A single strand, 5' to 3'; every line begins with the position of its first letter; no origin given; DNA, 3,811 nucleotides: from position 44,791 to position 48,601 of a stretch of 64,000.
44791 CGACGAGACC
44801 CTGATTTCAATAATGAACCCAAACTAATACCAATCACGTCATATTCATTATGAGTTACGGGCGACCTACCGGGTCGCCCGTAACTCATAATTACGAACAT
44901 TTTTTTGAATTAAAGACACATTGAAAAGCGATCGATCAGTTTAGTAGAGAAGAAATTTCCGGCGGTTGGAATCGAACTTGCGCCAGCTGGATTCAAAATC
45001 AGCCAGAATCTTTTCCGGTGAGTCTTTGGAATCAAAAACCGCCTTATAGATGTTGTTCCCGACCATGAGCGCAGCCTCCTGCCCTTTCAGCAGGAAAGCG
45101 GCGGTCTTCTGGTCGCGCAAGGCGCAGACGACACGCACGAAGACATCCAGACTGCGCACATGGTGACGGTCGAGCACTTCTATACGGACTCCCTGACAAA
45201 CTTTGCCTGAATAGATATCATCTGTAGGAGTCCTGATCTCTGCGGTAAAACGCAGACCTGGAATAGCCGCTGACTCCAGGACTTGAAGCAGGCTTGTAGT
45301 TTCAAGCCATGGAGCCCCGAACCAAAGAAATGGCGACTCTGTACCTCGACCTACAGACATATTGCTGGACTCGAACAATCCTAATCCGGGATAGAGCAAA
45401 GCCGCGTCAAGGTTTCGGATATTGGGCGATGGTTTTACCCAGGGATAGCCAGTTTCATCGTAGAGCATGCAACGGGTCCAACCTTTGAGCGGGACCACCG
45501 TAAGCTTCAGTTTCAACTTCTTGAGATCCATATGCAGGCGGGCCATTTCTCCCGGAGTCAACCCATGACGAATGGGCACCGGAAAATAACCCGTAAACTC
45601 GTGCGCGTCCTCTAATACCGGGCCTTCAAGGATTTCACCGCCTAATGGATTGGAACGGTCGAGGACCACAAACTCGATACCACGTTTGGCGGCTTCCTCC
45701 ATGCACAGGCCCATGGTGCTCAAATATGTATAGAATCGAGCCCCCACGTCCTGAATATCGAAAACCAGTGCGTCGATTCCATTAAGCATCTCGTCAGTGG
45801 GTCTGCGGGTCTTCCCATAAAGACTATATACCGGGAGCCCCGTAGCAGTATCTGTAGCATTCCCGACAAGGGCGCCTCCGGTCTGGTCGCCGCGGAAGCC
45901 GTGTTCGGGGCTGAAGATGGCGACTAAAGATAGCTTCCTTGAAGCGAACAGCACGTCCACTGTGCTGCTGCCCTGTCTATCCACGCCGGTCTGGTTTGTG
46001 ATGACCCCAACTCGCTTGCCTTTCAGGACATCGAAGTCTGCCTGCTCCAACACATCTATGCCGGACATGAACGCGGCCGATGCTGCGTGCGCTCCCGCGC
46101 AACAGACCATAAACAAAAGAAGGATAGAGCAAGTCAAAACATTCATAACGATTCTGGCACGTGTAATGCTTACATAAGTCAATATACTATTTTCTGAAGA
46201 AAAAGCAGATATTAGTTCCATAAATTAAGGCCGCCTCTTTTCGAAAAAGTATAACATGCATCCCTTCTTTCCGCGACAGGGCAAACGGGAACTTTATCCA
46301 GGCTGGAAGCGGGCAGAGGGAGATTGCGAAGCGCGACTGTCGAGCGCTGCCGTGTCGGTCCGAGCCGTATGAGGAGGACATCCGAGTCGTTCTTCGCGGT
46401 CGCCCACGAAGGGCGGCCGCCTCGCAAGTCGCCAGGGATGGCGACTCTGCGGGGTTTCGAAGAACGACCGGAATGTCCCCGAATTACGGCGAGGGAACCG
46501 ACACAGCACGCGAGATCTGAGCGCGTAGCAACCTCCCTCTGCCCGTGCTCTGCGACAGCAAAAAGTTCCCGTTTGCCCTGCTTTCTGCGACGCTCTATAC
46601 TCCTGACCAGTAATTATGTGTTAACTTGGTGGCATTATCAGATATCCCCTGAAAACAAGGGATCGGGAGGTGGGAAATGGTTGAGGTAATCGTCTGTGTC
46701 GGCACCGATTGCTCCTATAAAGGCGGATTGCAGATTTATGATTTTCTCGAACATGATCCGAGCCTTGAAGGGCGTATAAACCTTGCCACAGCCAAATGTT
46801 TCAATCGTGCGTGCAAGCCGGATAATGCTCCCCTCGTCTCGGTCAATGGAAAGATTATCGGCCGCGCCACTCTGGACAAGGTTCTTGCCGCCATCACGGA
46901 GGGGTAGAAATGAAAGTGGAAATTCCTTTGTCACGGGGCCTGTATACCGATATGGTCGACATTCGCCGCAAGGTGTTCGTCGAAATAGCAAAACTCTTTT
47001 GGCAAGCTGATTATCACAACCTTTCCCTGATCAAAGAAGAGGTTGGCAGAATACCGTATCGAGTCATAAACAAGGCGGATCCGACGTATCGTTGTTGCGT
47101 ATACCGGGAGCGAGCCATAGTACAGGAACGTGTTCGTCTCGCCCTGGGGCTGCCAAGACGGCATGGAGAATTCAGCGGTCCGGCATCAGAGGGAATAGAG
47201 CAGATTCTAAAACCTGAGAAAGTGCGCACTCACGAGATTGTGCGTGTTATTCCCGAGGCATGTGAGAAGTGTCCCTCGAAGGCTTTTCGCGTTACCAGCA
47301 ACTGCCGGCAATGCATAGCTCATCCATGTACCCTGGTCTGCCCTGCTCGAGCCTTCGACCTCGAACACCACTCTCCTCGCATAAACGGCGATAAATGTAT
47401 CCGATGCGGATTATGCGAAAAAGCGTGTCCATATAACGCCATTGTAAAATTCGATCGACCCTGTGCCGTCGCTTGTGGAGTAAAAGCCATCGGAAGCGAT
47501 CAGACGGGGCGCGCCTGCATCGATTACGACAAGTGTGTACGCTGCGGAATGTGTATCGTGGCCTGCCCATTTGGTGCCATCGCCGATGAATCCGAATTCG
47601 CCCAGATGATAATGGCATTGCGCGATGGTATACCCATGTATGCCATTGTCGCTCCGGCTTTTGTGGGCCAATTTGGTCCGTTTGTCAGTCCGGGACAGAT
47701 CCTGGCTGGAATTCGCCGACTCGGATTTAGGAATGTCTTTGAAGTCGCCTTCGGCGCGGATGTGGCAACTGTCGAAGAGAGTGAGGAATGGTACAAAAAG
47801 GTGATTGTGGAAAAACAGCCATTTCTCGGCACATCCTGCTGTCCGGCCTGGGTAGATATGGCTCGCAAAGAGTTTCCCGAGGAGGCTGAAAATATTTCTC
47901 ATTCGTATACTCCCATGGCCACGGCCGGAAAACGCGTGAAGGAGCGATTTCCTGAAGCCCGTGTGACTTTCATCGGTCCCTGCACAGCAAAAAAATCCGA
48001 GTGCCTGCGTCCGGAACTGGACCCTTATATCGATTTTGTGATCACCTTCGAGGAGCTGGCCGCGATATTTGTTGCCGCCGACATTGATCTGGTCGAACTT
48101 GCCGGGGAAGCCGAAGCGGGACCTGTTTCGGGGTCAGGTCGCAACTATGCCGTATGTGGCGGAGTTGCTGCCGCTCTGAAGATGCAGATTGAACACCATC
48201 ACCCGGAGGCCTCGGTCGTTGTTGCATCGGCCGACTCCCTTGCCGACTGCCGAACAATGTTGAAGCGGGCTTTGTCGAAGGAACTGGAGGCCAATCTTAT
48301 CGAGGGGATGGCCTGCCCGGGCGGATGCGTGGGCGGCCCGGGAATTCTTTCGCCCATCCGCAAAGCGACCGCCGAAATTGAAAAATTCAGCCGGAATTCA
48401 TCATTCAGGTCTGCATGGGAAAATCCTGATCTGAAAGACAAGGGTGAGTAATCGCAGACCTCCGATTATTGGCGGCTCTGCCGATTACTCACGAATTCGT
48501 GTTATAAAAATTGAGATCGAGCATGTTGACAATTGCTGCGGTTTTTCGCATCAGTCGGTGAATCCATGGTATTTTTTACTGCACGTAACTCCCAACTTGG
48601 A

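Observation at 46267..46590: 304-bp MITE with perfect TIRs, a target duplication and an almost fully base-paired Y-tipped rod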

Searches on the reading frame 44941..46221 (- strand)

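Call 16: search_protein_families(library=pfam, proteins=[window:44941-46221:-])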
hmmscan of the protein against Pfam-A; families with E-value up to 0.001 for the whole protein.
window:44941-46221:- (426 aa): 2 families
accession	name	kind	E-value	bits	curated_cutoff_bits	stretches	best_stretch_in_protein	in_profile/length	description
PF07075.17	NamZ_N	-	2.2e-82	275.8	26.9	1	71-271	1-202/203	Exo-beta-N-acetylmuramidase NamZ, N-terminal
PF20732.2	NamZ_C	-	8.8e-35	121.1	25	1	275-426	1-152/152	Exo-beta-N-acetylmuramidase NamZ, C-terminal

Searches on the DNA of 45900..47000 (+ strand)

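Call 5: search_rna_families(source=window, start=45900, end=47000, threshold=evalue, max_evalue=10)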
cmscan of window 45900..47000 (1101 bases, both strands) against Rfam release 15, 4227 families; matches with E-value up to 10: 2.
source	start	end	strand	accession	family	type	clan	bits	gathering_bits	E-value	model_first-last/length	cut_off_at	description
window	46393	46486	+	RF02809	RsmW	Gene; sRNA;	CL00106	18.3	52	1.7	1-124/124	no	RsmW RNA family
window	46215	46248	-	RF01379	CRISPR-DR66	Gene; CRISPR;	CL00014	16.8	45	8.6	1-37/37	no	CRISPR RNA direct repeat element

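Call 88: search_rna_families(source=window, start=46300, end=46560, threshold=evalue, max_evalue=10, show_alignments=2)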
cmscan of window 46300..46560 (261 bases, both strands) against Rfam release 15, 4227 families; matches with E-value up to 10: 1.
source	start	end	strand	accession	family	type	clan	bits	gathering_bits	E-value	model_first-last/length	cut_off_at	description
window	46393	46486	+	RF02809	RsmW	Gene; sRNA;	CL00106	18.3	52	0.4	1-124/124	no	RsmW RNA family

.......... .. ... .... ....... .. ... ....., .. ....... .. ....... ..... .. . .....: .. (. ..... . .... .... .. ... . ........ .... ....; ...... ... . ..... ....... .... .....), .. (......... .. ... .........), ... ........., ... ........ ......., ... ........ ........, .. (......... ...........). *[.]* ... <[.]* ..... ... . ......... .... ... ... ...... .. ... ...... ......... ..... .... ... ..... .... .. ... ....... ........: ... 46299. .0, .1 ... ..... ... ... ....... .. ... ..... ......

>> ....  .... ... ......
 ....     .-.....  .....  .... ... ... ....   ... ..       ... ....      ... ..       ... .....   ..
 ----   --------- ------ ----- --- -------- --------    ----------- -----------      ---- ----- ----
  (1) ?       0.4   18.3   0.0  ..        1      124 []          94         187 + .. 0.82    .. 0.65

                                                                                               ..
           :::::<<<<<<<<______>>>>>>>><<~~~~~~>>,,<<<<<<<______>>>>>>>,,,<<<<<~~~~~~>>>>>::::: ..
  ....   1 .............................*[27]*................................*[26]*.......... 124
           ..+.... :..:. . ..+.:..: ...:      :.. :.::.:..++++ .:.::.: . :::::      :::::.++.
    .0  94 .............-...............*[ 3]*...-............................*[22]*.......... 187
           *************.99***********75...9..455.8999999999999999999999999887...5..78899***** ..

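Call 106: search_dna_similar(query=window:46277-46580:+, collection=plasmids, mode=distant, max_rows=8)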
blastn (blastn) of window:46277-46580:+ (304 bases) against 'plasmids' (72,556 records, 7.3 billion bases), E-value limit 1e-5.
No match.

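Call 107: search_dna_similar(query=window:46277-46580:+, collection=phages, mode=distant, max_rows=8)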
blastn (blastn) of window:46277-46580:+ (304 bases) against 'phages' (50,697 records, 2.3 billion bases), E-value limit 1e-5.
No match.

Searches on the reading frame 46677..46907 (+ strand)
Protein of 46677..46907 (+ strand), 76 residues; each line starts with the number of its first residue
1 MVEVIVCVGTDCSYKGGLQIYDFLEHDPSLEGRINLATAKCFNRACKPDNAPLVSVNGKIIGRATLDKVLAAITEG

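Call 16: search_protein_families(library=pfam, proteins=[window:46677-46907:+])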
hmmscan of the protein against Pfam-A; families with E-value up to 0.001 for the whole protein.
window:46677-46907:+ (76 aa): 1 family
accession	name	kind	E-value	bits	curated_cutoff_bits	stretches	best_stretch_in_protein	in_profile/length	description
PF01257.25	2Fe-2S_thioredx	-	6.8e-05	23.2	24.8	1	3-74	67-142/145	Thioredoxin-like [2Fe-2S] ferredoxin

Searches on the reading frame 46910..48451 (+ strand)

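Call 16: search_protein_families(library=pfam, proteins=[window:46910-48451:+])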
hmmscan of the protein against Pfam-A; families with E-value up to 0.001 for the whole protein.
window:46910-48451:+ (513 aa): 11 families
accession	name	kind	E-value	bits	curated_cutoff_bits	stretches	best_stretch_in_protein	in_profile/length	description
PF02906.19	Fe_hyd_lg_C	-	1.2e-62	212.2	22.1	1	243-477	3-245/245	Iron only hydrogenase large subunit, C-terminal domain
PF12837.12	Fer4_6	-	2.4e-13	49.8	25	2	156-178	2-24/24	4Fe-4S binding domain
PF00037.32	Fer4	-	4.8e-13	48.8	21.1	2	157-178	2-23/24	4Fe-4S binding domain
PF12838.12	Fer4_7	-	3.5e-10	40.6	27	2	131-177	1-52/52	4Fe-4S dicluster domain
PF13237.11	Fer4_10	-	1.3e-09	38.3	25.5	2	128-174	5-53/53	4Fe-4S dicluster domain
PF25160.1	LdpA_Fe-S-bd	-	4.3e-08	33.2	27.6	2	137-180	6-45/49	LdpA Fe-S cluster-binding domain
PF12797.12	Fer4_2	-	9.8e-08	31.9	24.5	2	156-175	3-22/22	4Fe-4S binding domain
PF13187.11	Fer4_9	-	5.4e-07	30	27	1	131-178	1-52/52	4Fe-4S dicluster domain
PF12800.12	Fer4_4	-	4.9e-06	26.9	24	2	161-176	2-17/17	4Fe-4S binding domain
PF13484.11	Fer4_16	-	4.4e-05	24.6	30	0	208-227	1-20/66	4Fe-4S double cluster binding domain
PF13183.11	Fer4_8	-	0.00015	22.6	27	1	161-222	3-67/68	4Fe-4S dicluster domain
